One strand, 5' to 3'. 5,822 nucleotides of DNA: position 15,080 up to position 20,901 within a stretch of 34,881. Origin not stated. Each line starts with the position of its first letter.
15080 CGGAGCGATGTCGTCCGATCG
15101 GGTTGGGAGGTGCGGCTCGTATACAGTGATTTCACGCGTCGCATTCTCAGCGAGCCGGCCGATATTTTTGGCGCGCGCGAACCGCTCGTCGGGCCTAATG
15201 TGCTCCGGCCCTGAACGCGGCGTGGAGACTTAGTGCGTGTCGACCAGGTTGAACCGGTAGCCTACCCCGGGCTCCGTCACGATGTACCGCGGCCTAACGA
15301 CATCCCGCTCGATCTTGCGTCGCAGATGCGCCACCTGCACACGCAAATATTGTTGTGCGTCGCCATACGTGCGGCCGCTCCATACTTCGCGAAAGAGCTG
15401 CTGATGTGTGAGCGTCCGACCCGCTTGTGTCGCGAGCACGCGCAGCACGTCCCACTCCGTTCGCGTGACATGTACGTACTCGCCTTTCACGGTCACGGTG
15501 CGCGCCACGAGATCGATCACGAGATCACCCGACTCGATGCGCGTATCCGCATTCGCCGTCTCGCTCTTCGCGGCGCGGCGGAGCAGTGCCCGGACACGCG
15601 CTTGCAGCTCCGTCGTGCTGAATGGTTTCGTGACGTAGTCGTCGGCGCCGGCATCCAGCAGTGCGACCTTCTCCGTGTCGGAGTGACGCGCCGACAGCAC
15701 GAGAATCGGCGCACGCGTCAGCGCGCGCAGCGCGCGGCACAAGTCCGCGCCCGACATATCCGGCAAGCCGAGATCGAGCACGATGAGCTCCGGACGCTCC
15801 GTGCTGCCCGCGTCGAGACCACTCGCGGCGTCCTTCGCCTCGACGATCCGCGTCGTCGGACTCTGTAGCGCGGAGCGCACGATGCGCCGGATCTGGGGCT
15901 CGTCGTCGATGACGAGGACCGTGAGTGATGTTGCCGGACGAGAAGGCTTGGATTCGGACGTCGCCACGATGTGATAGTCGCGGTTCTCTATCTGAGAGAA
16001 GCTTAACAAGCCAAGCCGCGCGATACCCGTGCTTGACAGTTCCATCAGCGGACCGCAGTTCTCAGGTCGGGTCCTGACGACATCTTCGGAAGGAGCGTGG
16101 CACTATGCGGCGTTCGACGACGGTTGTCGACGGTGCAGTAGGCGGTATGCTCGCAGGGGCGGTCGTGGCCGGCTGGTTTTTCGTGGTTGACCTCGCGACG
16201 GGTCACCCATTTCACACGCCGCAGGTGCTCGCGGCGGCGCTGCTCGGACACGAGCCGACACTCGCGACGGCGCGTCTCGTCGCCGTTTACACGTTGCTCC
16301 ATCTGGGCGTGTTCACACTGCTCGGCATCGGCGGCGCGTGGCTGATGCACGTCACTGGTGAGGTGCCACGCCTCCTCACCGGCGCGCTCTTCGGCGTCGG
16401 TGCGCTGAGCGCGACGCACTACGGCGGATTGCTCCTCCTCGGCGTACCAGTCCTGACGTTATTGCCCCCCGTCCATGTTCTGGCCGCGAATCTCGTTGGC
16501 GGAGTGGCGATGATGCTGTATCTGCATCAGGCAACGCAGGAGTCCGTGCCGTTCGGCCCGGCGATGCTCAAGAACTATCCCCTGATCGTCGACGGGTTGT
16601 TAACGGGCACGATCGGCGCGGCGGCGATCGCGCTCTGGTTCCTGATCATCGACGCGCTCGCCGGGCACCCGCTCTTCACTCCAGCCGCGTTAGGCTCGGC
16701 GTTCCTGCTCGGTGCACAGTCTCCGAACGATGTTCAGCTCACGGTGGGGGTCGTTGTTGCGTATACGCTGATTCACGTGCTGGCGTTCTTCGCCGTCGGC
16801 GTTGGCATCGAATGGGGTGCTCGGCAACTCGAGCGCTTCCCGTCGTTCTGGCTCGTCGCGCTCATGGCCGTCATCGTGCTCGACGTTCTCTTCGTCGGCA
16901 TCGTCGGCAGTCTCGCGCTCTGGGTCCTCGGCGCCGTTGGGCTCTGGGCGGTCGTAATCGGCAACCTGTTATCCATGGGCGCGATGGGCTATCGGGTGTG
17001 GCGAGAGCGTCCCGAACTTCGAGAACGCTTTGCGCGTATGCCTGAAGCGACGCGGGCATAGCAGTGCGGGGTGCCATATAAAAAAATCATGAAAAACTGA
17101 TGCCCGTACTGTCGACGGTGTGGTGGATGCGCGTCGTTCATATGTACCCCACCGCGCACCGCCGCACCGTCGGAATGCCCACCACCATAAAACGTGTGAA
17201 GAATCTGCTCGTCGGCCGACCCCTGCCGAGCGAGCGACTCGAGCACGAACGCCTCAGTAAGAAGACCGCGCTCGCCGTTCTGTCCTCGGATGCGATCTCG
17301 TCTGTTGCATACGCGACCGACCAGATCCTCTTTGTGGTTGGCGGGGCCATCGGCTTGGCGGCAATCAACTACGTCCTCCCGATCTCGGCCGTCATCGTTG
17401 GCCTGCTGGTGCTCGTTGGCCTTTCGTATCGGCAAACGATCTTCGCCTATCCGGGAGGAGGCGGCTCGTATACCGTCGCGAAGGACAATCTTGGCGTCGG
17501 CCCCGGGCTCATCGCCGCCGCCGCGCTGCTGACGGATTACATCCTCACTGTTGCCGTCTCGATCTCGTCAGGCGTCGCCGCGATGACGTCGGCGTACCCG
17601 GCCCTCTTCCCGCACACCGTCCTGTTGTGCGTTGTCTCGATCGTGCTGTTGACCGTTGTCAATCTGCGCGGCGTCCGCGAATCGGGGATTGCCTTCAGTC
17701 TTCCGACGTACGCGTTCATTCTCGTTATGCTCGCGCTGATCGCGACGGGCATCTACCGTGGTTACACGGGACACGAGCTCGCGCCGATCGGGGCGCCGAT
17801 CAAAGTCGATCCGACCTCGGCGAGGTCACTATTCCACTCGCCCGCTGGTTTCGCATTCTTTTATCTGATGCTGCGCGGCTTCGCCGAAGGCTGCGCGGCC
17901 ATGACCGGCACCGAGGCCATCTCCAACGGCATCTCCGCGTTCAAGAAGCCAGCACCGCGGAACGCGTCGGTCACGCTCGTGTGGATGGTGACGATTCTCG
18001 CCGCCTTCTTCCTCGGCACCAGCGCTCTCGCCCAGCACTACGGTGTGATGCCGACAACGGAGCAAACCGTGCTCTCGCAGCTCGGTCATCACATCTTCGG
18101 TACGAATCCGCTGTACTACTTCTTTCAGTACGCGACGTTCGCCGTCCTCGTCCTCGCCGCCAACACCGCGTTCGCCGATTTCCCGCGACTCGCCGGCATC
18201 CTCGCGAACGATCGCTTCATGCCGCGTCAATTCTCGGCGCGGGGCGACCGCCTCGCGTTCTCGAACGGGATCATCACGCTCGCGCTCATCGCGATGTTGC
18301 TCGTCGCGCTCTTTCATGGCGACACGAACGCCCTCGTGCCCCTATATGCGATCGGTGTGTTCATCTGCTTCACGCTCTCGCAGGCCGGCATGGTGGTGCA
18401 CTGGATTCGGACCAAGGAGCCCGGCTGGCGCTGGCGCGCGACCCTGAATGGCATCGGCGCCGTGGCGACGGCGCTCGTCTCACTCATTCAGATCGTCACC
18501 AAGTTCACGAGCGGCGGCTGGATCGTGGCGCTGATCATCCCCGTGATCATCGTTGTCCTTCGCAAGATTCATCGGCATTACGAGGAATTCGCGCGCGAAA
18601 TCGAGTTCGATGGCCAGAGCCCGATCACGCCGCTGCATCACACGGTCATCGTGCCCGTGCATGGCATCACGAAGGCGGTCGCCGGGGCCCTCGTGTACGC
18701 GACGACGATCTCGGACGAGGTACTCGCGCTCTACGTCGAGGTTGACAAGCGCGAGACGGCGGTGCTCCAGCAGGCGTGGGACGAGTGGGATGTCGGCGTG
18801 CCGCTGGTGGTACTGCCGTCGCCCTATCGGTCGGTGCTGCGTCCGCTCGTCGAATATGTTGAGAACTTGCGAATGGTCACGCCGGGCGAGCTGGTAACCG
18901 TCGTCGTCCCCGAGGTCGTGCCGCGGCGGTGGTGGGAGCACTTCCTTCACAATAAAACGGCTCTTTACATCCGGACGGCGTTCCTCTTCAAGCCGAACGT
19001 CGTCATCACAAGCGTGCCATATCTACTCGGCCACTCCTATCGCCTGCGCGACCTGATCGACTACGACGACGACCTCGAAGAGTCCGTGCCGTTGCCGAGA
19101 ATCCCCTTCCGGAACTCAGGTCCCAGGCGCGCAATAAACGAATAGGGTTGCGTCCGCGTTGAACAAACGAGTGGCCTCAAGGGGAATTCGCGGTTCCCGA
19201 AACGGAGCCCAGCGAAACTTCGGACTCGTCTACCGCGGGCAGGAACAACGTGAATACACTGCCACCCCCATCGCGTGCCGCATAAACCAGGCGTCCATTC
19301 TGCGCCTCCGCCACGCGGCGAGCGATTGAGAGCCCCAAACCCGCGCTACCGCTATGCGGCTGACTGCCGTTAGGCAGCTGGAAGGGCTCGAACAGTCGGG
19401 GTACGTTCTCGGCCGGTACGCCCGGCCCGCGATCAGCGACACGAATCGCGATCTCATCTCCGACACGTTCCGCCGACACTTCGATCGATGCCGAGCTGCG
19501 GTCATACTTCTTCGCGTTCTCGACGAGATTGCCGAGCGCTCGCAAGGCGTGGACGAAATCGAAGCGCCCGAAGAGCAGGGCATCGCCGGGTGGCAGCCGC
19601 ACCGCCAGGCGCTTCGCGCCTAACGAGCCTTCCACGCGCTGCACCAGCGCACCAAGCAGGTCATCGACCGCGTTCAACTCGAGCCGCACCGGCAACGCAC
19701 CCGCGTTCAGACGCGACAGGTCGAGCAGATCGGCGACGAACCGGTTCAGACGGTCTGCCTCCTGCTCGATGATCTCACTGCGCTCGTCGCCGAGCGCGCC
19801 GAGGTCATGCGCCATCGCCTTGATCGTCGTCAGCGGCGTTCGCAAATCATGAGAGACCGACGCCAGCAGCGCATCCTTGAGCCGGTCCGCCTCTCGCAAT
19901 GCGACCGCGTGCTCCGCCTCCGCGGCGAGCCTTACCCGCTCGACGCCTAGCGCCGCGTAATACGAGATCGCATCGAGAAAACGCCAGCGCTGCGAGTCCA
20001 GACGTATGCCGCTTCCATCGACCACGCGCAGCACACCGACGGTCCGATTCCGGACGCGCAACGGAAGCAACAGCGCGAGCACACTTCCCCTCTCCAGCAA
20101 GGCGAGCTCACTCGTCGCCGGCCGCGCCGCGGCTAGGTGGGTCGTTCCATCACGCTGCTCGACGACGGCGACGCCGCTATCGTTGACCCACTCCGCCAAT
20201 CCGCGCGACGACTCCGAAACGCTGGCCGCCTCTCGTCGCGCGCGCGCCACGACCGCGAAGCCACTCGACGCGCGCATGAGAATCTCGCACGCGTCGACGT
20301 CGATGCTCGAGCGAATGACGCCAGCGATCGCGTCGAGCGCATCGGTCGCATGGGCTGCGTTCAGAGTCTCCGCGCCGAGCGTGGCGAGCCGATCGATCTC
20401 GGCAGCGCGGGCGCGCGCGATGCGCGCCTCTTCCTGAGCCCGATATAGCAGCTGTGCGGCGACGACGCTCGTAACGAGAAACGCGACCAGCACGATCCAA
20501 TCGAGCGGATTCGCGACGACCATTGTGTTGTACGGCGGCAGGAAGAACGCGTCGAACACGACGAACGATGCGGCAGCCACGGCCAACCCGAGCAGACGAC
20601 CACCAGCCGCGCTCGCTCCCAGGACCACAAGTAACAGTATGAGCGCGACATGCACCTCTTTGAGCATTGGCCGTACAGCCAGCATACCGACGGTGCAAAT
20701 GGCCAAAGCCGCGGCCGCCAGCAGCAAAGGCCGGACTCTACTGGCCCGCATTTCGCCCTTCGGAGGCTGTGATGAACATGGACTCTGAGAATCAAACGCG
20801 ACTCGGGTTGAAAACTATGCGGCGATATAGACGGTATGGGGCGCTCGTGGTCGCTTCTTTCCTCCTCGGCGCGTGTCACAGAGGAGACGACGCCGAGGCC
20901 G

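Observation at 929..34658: Non-palindromic word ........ (core CCTAACG) occurs 25 times in 34.9 kb, in both orientations and every stop-free frame, at the cost of rare codons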

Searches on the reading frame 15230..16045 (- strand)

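Call 7: search_protein_families(library=pfam, proteins=[window:15230-16045:-])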
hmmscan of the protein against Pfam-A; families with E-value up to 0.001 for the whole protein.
window:15230-16045:- (271 aa): 2 families
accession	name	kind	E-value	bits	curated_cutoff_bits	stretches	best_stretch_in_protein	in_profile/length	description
PF00072.30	Response_reg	-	4.2e-26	91.7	30.2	1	43-152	1-111/111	Response regulator receiver domain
PF00486.34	Trans_reg_C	-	5.8e-19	68.4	26.2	1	189-265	2-77/77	Transcriptional regulatory protein, C terminal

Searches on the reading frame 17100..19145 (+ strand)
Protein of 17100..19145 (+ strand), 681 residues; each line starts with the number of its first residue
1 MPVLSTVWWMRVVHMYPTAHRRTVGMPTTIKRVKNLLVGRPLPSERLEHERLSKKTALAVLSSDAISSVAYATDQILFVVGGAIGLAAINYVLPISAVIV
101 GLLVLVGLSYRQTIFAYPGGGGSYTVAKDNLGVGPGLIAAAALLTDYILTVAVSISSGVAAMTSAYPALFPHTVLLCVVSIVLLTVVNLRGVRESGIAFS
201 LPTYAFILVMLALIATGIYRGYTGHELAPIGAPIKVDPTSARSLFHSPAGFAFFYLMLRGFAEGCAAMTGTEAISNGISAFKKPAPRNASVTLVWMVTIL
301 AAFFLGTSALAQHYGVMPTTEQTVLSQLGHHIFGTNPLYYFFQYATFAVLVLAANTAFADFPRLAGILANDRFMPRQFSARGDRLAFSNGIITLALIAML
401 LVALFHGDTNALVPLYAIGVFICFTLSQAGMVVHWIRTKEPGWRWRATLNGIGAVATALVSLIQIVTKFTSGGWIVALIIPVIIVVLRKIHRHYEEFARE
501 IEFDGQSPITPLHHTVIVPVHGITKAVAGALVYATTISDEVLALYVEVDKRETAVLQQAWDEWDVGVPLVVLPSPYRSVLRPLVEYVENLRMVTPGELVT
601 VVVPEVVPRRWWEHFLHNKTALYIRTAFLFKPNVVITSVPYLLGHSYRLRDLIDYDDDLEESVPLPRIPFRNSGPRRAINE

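Call 8: search_protein_families(library=pfam, proteins=[window:17100-19145:+])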
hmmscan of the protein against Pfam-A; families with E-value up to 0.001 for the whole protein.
window:17100-19145:+ (681 aa): 2 families
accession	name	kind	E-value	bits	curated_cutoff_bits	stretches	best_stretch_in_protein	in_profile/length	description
PF13520.12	AA_permease_2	-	4.5e-33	115.2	27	1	55-483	4-426/427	Amino acid permease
PF02705.21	K_trans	-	2.4e-07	30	24.8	1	133-496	93-435/454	K+ potassium transporter integral membrane domain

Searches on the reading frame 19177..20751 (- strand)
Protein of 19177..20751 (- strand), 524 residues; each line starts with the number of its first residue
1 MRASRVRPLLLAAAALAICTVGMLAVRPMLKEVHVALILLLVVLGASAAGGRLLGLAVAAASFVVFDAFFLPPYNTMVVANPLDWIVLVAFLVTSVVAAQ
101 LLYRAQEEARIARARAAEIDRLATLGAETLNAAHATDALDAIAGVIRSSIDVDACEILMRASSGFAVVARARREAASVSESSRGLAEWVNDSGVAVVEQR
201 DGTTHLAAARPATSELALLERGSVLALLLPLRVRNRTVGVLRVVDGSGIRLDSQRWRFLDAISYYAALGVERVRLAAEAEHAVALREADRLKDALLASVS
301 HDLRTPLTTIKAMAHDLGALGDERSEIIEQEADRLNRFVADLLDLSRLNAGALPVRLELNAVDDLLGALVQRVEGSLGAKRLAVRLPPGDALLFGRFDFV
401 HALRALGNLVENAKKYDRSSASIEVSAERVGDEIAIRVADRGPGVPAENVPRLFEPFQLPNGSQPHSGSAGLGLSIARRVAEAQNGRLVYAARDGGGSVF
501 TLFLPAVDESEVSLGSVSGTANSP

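Call 8: search_protein_families(library=pfam, proteins=[window:19177-20751:-])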
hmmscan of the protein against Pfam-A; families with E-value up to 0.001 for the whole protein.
window:19177-20751:- (524 aa): 7 families
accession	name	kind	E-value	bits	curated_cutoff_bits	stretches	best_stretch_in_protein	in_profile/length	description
PF02518.31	HATPase_c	-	5.1e-22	78.8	26.4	1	402-506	6-109/111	Histidine kinase-, DNA gyrase B-, and HSP90-like ATPase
PF13493.11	DUF4118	-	2.5e-20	72.7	28.4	1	10-115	2-107/107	Domain of unknown function (DUF4118)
PF00512.31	HisKA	-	1.7e-13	50.8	26.9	1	292-351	2-66/66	His Kinase A (phospho-acceptor) domain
PF13492.12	GAF_3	-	7.2e-05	23.6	27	1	143-272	10-129/129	GAF domain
PF01590.32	GAF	-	0.00017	22.6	22.4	0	137-268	4-131/133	GAF domain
PF13581.12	HATPase_c_2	-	0.00032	21.1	27.4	1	405-482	39-110/127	Histidine kinase-like ATPase domain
PF13185.12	GAF_2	-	0.00035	21.2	28.6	1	136-270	5-135/136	GAF domain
